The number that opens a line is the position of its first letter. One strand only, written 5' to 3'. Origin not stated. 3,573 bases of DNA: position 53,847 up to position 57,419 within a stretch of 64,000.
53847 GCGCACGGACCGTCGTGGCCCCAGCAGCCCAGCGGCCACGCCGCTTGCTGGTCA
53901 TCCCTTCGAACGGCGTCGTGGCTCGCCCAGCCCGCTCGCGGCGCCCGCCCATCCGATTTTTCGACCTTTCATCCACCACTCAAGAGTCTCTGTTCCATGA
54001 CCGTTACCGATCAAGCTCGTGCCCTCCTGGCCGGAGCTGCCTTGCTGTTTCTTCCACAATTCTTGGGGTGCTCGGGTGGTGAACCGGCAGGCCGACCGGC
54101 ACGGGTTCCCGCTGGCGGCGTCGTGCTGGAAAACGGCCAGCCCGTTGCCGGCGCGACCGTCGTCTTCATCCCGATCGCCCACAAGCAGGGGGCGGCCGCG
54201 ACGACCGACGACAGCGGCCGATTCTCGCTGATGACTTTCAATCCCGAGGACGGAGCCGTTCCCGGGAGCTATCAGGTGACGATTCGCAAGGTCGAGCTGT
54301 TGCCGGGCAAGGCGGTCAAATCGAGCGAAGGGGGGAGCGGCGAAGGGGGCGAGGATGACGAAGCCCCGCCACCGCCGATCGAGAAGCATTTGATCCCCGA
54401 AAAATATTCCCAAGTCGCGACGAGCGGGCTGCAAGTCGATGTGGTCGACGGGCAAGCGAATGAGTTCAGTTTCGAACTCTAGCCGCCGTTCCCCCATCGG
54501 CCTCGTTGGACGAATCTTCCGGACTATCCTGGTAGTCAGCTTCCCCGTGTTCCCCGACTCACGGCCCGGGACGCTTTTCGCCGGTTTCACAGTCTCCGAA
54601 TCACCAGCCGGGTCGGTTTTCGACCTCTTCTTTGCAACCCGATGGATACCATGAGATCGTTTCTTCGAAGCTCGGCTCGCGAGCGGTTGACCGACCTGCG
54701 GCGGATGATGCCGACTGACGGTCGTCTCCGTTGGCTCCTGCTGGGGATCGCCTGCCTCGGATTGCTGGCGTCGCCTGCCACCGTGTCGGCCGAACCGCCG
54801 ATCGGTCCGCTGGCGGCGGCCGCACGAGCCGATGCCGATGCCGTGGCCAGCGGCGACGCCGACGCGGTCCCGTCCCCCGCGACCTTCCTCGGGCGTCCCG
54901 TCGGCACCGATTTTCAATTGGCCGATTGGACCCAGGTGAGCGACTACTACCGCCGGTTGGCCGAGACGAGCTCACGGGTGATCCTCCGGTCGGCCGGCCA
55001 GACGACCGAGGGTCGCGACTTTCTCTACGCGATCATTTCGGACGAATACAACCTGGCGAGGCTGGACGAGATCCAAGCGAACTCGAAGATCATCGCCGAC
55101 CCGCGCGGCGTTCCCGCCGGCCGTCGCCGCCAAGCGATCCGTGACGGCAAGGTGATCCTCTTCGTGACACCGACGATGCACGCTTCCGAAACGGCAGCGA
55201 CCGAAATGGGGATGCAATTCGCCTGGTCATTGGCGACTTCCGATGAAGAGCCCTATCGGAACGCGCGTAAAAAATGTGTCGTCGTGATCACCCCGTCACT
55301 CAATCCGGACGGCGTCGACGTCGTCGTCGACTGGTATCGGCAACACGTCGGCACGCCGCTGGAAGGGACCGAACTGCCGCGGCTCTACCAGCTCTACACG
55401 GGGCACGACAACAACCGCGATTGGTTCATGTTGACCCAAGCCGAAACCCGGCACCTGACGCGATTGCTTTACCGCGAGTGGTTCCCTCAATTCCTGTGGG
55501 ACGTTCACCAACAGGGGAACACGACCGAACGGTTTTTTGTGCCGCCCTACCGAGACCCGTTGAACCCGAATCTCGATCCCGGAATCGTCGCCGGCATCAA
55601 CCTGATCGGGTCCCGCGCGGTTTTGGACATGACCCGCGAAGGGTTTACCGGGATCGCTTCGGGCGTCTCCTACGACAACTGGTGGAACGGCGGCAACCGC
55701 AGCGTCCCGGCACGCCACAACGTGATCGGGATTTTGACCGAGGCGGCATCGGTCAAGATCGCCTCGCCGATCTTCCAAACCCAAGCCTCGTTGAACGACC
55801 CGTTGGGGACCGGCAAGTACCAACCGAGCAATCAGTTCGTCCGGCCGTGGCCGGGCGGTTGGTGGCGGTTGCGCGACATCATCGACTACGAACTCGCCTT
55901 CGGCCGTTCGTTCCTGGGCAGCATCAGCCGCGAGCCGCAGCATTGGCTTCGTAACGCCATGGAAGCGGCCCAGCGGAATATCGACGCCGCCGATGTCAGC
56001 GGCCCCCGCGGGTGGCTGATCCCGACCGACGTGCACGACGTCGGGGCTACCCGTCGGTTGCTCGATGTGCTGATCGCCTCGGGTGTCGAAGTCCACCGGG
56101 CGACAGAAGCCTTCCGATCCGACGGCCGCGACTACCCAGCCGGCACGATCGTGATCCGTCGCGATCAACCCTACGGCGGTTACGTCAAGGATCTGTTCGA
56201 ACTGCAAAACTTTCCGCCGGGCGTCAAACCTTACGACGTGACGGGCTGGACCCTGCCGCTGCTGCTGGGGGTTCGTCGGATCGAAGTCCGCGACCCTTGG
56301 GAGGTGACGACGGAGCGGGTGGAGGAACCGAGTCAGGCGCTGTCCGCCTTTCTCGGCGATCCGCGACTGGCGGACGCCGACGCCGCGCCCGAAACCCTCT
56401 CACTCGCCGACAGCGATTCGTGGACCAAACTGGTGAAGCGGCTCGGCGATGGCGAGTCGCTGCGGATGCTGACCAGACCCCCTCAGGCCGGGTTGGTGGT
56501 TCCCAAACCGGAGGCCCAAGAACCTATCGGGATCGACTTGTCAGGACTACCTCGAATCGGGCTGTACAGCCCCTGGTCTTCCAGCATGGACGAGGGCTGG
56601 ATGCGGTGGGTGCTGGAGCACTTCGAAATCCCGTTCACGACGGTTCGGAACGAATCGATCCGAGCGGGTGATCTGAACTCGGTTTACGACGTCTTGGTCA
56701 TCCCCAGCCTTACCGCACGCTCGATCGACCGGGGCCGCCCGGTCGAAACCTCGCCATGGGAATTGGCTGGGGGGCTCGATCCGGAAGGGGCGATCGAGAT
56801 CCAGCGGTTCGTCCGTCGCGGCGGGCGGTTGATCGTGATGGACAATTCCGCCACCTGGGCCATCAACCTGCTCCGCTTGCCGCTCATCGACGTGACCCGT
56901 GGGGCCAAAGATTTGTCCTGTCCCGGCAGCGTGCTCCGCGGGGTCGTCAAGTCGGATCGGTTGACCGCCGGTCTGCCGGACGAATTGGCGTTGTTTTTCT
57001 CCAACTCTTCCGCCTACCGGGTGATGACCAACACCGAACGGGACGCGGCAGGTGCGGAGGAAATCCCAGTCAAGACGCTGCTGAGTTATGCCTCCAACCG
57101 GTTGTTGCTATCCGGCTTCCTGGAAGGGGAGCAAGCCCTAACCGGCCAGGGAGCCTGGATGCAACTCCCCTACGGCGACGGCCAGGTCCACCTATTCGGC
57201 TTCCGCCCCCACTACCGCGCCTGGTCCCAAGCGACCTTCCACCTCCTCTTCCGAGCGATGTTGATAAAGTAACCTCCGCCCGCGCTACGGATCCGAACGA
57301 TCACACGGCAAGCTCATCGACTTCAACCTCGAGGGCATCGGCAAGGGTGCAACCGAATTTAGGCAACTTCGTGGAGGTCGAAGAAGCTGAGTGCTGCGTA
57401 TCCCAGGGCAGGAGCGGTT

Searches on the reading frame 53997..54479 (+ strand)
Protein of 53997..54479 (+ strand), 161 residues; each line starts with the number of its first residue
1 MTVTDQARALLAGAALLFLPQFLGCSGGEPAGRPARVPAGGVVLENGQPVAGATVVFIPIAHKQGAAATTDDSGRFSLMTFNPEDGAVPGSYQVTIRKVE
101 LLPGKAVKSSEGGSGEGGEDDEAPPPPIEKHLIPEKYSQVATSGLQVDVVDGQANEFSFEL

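Call 15: search_protein_families(library=pfam, proteins=[window:53997-54479:+], max_evalue=0.01)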
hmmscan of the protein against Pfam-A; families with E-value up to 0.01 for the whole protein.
window:53997-54479:+ (161 aa): 4 families
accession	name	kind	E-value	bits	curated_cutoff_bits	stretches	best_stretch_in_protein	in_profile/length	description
PF13620.12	CarboxypepD_reg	-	5e-08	33.6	32.3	1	40-103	4-61/82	Carboxypeptidase regulatory-like domain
PF20598.4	DUF6795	-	2.7e-05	24.8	27.4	1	41-80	3-45/103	Domain of unknown function (DUF6795)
PF10670.15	DUF4198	-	0.0054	17.3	34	1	41-78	151-193/209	Domain of unknown function (DUF4198)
PF13715.12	CarbopepD_reg_2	-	0.0063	17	32.2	0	41-81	4-41/88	CarboxypepD_reg-like domain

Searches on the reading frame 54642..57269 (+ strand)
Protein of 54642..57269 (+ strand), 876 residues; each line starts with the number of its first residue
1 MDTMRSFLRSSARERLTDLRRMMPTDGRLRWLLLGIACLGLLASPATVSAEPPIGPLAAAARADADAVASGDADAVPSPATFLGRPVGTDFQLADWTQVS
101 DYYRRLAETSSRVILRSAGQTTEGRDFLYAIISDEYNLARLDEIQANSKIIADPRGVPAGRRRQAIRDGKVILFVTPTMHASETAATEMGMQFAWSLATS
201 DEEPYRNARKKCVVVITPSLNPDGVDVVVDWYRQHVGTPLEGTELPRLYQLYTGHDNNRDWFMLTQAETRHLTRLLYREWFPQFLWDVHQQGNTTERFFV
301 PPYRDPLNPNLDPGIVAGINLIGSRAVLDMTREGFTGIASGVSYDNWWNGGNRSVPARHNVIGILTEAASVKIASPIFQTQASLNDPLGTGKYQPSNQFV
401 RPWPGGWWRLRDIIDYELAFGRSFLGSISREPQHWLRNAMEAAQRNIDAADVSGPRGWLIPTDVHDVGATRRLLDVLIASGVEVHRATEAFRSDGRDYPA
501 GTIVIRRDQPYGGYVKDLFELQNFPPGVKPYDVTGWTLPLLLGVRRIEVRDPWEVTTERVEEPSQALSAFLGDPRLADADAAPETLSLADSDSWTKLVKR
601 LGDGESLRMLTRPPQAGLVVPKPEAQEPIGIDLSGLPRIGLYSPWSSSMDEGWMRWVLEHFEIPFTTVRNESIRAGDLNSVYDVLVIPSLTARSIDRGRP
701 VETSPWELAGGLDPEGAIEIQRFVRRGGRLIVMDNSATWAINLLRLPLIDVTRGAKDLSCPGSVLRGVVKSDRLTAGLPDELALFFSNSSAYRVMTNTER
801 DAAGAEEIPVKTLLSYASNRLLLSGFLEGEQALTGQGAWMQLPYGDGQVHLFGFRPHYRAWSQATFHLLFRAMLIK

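Call 15: search_protein_families(library=pfam, proteins=[window:54642-57269:+], max_evalue=0.01)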
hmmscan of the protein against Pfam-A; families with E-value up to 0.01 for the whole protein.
window:54642-57269:+ (876 aa): 2 families
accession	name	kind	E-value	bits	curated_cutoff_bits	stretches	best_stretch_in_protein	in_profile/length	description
PF00246.29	Peptidase_M14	-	7.4e-16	59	21.6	1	102-349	4-189/286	Zinc carboxypeptidase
PF14258.12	DUF4350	-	0.0085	16.8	30.4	0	712-753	50-87/181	Domain of unknown function (DUF4350)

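Call 21: find_related_loci(query=window:54642-57269:+, collection=genome_contigs, flank=10000)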
Query window:54642-57269:+ (876 aa) in genome_contigs; peptide patterns used: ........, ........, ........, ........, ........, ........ (x = any residue, [..] = any of these).
139 stretches matched a pattern; 132 encode a relative of the query (tblastn E <= 1e-3); the best 80 are kept; 80 distinct loci.
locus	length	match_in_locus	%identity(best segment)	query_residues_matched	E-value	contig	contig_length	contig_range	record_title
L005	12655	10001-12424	67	73-875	0e+0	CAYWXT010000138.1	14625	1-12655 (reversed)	MAG TPA_asm: uncultured Pirellulaceae bacterium isolate SRP284430_co1_210 genome assembly, contig: NODE_2749_length_1462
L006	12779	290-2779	65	67-875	0e+0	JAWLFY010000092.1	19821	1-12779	MAG: Pirellulaceae bacterium isolate 21BLK6-1.bin.69 NODE_2217_length_19821_cov_5.995792, whole genome shotgun sequence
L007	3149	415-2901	64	67-875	0e+0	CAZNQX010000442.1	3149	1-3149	MAG TPA_asm: uncultured Planctomycetaceae bacterium isolate SRP187154_co1_345 genome assembly, contig: NODE_48479_length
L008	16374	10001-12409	61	73-875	0e+0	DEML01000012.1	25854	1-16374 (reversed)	MAG TPA_asm: Planctomycetaceae bacterium UBA2671 UBA2671_contig_176, whole genome shotgun sequence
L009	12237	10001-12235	66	58-797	0e+0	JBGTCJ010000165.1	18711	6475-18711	MAG: Pirellulaceae bacterium isolate JTS-RE117 k141_667387, whole genome shotgun sequence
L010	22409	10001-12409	56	75-875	0e+0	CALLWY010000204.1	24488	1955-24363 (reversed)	MAG TPA_asm: uncultured Planctomicrobium sp. isolate SRR4028130_bin.12_CONCOCT_v1.1_MAG genome assembly, contig: ERZ7950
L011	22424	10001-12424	57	72-876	0e+0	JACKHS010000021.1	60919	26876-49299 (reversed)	MAG: Planctomycetota bacterium isolate HK-STAS-PLAN-24 HK-STAS-PLAN-24_21, whole genome shotgun sequence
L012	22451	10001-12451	55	59-875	0e+0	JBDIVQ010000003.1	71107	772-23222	MAG: Phycisphaerae bacterium isolate Bin_17 NODE_237_length_71107_cov_22.845393, whole genome shotgun sequence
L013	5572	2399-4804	56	76-875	0e+0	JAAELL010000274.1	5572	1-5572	MAG: bacterium isolate Bpl_4 BplG_CONTIG2861725, whole genome shotgun sequence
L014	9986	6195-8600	56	76-875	0e+0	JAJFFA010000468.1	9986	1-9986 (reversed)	MAG: Planctomycetota bacterium isolate OFTM79 OFTM79_467, whole genome shotgun sequence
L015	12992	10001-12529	54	53-875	0e+0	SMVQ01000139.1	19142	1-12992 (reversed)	MAG: Planctomycetota bacterium isolate N075bin59 k141_817656, whole genome shotgun sequence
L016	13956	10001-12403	55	76-875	0e+0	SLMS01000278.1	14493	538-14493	MAG: Candidatus Sumerlaeota bacterium isolate CSSed165cm_369 CSSed16-5cm-12877, whole genome shotgun sequence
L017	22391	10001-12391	56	76-875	0e+0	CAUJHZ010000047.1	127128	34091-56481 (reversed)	MAG: Planctomycetota bacterium isolate KLAP200 genome assembly, contig: KLAP200_78428, whole genome shotgun sequence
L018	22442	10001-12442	52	61-876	0e+0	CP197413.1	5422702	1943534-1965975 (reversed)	Planctomycetaceae bacterium SH248 chromosome, whole genome shotgun sequence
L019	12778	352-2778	53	73-876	0e+0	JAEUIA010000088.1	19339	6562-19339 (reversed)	MAG: Planctomycetota bacterium isolate new MAG-31 k141_861933, whole genome shotgun sequence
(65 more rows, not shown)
